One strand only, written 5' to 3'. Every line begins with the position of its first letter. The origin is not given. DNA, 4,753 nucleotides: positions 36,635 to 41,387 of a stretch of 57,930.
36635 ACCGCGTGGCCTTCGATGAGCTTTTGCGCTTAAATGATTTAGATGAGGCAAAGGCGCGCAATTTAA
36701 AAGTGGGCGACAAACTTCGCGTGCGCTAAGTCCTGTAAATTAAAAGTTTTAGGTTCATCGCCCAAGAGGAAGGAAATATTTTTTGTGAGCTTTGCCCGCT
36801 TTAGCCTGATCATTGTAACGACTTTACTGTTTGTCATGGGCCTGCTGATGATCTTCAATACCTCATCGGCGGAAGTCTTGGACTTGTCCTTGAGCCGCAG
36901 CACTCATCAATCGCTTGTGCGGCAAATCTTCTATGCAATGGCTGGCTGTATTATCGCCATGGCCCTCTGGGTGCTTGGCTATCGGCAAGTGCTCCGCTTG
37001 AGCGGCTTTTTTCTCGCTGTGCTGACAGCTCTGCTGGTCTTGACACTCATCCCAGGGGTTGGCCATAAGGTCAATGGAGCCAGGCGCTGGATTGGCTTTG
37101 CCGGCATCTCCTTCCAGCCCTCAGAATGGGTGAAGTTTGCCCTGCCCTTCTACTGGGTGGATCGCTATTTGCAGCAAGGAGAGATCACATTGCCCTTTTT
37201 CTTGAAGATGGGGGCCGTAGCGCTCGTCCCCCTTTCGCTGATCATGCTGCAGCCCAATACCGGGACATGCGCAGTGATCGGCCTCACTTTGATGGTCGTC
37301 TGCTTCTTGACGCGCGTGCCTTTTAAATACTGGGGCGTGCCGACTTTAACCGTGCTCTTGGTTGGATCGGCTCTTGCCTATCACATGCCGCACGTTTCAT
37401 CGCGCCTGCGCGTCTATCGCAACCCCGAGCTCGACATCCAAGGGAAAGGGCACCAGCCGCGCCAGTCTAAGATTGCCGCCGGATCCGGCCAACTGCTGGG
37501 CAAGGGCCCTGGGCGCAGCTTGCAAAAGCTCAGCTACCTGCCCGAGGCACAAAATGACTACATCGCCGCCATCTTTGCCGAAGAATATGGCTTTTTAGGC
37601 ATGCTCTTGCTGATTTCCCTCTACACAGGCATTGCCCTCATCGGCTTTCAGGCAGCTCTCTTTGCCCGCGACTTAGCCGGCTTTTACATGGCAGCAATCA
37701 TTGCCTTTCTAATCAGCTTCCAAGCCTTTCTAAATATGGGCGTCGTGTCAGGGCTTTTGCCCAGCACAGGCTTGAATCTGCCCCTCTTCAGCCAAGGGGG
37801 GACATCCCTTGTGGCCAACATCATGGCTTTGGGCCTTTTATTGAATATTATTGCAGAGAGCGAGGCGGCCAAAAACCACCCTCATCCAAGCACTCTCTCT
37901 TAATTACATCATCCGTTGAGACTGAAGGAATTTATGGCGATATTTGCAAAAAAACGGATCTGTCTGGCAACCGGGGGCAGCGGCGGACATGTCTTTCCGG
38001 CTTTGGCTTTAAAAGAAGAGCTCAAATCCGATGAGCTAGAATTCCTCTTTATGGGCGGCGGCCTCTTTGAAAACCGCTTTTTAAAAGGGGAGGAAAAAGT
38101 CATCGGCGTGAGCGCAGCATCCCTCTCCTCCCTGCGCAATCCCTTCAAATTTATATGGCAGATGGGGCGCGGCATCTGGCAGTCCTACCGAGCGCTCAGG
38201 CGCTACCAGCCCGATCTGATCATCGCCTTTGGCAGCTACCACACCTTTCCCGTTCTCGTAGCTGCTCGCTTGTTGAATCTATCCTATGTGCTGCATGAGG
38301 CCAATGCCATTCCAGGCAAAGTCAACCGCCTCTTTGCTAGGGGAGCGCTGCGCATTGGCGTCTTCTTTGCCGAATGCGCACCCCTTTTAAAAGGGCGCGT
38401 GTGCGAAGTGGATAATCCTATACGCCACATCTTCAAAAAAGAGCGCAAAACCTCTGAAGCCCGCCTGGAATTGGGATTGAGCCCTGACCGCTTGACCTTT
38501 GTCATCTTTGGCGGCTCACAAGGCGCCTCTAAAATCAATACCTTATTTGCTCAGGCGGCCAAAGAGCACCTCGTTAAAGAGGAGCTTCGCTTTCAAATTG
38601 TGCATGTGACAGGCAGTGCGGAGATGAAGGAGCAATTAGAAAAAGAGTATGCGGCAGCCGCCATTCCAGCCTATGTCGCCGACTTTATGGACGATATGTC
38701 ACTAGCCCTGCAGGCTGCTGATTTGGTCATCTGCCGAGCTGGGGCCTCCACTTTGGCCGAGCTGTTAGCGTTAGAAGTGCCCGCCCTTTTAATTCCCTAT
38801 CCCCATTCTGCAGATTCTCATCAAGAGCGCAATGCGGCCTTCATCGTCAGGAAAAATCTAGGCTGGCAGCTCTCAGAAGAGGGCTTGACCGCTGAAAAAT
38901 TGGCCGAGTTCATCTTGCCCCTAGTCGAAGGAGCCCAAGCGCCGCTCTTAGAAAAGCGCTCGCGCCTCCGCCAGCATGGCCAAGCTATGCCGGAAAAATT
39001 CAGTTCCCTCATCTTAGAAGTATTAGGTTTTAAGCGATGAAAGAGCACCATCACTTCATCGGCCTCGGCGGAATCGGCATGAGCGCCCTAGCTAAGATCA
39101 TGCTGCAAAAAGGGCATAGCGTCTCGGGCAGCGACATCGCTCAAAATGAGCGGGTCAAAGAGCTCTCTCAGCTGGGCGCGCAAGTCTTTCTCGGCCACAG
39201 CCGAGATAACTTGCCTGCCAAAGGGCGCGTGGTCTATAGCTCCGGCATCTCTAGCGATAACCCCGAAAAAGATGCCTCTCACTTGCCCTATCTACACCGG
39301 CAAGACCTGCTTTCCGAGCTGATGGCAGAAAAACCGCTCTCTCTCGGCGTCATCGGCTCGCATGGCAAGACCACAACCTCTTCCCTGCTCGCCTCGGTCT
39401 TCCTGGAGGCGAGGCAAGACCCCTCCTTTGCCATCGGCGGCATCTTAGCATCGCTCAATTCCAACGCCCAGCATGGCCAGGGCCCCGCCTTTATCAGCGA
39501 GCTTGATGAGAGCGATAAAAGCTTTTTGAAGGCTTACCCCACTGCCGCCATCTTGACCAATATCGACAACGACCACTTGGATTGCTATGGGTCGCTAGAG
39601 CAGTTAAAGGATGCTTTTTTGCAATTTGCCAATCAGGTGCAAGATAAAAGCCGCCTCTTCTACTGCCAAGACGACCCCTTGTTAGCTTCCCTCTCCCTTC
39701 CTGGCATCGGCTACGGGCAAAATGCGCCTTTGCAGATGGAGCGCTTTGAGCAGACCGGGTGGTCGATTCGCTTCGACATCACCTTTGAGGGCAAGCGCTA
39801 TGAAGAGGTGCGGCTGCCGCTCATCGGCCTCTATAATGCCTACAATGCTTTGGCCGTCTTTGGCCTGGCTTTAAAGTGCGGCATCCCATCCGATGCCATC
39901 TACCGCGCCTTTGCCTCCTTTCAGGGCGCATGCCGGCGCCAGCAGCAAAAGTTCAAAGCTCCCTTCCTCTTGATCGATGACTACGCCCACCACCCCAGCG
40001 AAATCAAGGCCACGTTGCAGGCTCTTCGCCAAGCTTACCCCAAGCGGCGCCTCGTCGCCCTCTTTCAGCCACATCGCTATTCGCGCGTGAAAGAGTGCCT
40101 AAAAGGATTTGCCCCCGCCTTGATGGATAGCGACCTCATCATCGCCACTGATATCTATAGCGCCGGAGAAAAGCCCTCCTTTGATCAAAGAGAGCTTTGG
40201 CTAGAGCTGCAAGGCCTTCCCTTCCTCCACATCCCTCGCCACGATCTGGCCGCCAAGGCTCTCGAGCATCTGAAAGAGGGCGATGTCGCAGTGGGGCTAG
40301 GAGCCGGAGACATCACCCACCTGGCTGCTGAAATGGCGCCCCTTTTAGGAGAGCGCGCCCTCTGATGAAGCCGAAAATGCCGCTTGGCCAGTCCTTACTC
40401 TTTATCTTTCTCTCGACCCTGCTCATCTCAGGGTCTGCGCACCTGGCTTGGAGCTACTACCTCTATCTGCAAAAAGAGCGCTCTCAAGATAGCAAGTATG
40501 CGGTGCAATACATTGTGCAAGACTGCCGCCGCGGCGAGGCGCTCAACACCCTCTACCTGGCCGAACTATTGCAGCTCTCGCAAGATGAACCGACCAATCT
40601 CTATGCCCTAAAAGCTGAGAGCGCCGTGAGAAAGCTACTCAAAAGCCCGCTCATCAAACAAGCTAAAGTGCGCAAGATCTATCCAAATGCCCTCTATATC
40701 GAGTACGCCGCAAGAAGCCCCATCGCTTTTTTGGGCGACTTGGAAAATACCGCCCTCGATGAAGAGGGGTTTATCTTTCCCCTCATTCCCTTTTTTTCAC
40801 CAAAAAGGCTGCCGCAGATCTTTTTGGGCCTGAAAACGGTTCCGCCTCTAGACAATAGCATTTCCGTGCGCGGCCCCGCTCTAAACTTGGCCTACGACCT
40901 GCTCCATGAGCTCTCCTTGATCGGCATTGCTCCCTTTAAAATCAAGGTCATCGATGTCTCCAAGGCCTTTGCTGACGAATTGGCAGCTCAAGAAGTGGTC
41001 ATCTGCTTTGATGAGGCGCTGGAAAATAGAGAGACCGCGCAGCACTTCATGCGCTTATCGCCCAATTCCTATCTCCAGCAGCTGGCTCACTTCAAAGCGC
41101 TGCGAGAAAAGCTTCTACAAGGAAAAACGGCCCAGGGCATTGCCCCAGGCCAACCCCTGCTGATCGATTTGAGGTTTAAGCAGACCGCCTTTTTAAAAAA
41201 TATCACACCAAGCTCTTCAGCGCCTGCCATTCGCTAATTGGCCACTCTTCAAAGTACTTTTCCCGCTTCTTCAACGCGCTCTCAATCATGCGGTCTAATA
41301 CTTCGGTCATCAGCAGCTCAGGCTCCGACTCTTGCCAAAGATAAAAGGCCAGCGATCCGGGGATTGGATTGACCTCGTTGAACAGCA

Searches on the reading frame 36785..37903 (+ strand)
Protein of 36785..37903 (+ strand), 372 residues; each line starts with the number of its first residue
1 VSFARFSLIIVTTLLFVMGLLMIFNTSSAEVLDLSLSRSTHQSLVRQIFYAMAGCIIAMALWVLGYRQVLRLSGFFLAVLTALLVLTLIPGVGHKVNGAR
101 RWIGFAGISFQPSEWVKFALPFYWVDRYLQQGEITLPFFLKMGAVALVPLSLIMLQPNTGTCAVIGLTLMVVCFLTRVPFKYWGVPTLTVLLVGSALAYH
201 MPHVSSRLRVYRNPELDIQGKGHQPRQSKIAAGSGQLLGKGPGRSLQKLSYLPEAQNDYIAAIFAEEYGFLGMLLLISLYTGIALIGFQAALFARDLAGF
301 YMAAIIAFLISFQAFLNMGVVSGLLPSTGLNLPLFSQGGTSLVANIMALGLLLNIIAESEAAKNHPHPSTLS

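Call 35: search_protein_families(library=ncbifam, proteins=[window:36785-37903:+], max_evalue=0.00001)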
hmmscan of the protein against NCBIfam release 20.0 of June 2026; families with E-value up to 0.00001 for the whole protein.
window:36785-37903:+ (372 aa): 6 families
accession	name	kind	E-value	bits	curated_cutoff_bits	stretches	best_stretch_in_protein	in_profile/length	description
TIGR02614.1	ftsW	equivalog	1.5e-99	333.4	337.5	1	6-358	2-356/357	putative lipid II flippase FtsW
TIGR02210.1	rodA_shape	equivalog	3e-70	237.1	336.7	1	7-358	3-355/357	rod shape-determining protein RodA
TIGR02615.1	spoVE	exception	9.2e-70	235.8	448.8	1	6-355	2-352/354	stage V sporulation protein E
NF008042.0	PRK10774.1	equivalog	1.1e-46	159.6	493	1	8-363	39-396/405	cell division protein FtsW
NF008060.0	PRK10794.1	equivalog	9.6e-42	143.2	590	1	14-356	20-360/370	peptidoglycan glycosyltransferase MrdB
NF037961.1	RodA_shape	subfamily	5.8e-30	104.9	150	2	219-355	270-407/415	rod shape-determining protein RodA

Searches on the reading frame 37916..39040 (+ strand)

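Call 35: search_protein_families(library=ncbifam, proteins=[window:37916-39040:+], max_evalue=0.00001)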
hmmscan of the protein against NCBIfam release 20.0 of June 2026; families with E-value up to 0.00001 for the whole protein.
window:37916-39040:+ (374 aa): 9 families
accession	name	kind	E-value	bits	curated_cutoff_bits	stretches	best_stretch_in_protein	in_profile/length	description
TIGR01133.1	murG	equivalog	3.7e-73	246.5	250.25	1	12-341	5-328/353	undecaprenyldiphospho-muramoylpentapeptide beta-N-acetylglucosaminyltransferase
NF009102.0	PRK12446.1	equivalog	1.3e-35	122.9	339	1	13-333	2-319/352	undecaprenyldiphospho-muramoylpentapeptide beta-N-acetylglucosaminyltransferase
NF046028.1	GluronsyltaseWelK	equivalog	5.5e-11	42.1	400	1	15-302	1-268/319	beta-1,4-glucuronosyltransferase WelK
NF041548.1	PssE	equivalog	7.6e-08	32.4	120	1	253-316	44-107/146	PssE/Cps14G family polysaccharide biosynthesis glycosyltransferase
NF010135.0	PRK13609.1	equivalog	1.4e-07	30.8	500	1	160-313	170-316/388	diglucosyl diacylglycerol synthase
TIGR01426.2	MGT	subfamily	1.8e-07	30.5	260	1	265-340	290-361/393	macrolide family glycosyltransferase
NF010134.0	PRK13608.1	equivalog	4.8e-07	29.2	557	1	167-338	177-337/391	diglucosyl diacylglycerol synthase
TIGR03590.1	PseG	equivalog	9.1e-07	28.7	153.55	0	169-295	154-269/280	UDP-2,4-diacetamido-2,4,6-trideoxy-beta-L-altropyranose hydrolase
NF041549.1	PssD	equivalog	2.1e-06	28.1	110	1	19-123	3-104/151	PssD/Cps14F family polysaccharide biosynthesis glycosyltransferase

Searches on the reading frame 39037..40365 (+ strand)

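Call 35: search_protein_families(library=ncbifam, proteins=[window:39037-40365:+], max_evalue=0.00001)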
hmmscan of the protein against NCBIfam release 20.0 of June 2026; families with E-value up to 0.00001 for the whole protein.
window:39037-40365:+ (442 aa): 18 families
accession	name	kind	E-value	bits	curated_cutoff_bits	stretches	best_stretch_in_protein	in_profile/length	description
TIGR01082.1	murC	equivalog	2.3e-124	415.9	335.1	1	5-433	2-448/449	UDP-N-acetylmuramate--L-alanine ligase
NF011171.0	PRK14573.1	equivalog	4.6e-116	388.6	1015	1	3-431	5-442/809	bifunctional UDP-N-acetylmuramate--L-alanine ligase/D-alanine--D-alanine ligase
TIGR01081.1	mpl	equivalog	4.3e-40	138.1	388.7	1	4-366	1-380/448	UDP-N-acetylmuramate:L-alanyl-gamma-D-glutamyl-meso-diaminopimelate ligase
NF053645.1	pMurC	equivalog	2.5e-24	85.9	560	2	245-337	299-392/492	pseudomurein biosynthesis peptide ligase pMurC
NF001126.0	PRK00139.1-4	equivalog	3.8e-22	78.5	373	1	170-341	196-372/486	UDP-N-acetylmuramoyl-L-alanyl-D-glutamate--2,6-diaminopimelate ligase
TIGR01085.1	murE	subfamily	8.2e-20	71.1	257.3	1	170-424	180-447/472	UDP-N-acetylmuramyl-tripeptide synthetase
TIGR01087.1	murD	equivalog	1.4e-19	70.5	211.95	1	7-303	4-309/441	UDP-N-acetylmuramoyl-L-alanine--D-glutamate ligase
NF001124.0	PRK00139.1-2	equivalog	2e-18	66.4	476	1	169-388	200-428/500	UDP-N-acetylmuramoyl-L-alanyl-D-glutamate--2,6-diaminopimelate ligase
TIGR01143.1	murF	subfamily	3.8e-18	65.7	288.6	1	102-338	76-326/418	UDP-N-acetylmuramoyl-tripeptide--D-alanyl-D-alanine ligase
NF008896.0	PRK11929.1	equivalog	5.5e-17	60.9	1023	1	170-343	204-391/965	bifunctional UDP-N-acetylmuramoyl-L-alanyl-D-glutamate--2,6-diaminopimelate ligase MurE/UDP-N-acetylmuramoyl-tripeptide--D-alanyl-D-alanine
NF001123.0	PRK00139.1-1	equivalog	7e-14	51.3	586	1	169-334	198-374/493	UDP-N-acetylmuramoyl-L-alanyl-D-glutamate--2,6-diaminopimelate ligase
NF053648.1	pMurE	equivalog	9.4e-13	47.7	600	1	168-364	190-380/464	pseudomurein biosynthesis peptide ligase pMurE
NF053647.1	pMurD2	equivalog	1.7e-11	43.7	550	0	7-125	5-124/405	pseudomurein biosynthesis peptide ligase pMurD2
NF053646.1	pMurD1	equivalog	2e-06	26.7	610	0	171-340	188-354/465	pseudomurein biosynthesis peptide ligase pMurD1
NF010628.0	PRK14022.1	equivalog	2.8e-06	26.3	536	0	171-341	204-371/483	UDP-N-acetylmuramoyl-L-alanyl-D-glutamate--L-lysine ligase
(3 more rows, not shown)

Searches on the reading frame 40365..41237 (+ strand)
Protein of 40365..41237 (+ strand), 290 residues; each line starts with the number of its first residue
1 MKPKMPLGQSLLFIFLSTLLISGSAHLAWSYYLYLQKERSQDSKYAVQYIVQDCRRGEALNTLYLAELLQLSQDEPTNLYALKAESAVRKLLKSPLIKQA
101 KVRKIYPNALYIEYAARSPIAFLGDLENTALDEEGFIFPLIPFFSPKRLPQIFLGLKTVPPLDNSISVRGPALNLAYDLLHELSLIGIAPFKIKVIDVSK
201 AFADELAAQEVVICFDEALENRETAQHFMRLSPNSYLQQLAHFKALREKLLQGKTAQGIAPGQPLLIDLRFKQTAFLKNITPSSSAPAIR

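Call 35: search_protein_families(library=ncbifam, proteins=[window:40365-41237:+], max_evalue=0.00001)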
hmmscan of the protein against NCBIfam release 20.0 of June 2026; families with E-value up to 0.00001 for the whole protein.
window:40365-41237:+ (290 aa): 0 families

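Call 71: search_protein_families(library=pfam, proteins=[window:40365-41237:+], max_evalue=0.01)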
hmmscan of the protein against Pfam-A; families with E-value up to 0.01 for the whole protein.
window:40365-41237:+ (290 aa): 1 family
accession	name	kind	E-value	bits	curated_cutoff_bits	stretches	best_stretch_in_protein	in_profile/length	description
PF08478.15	POTRA_1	-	5e-06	27.2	23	1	72-113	24-65/69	POTRA domain, FtsQ-type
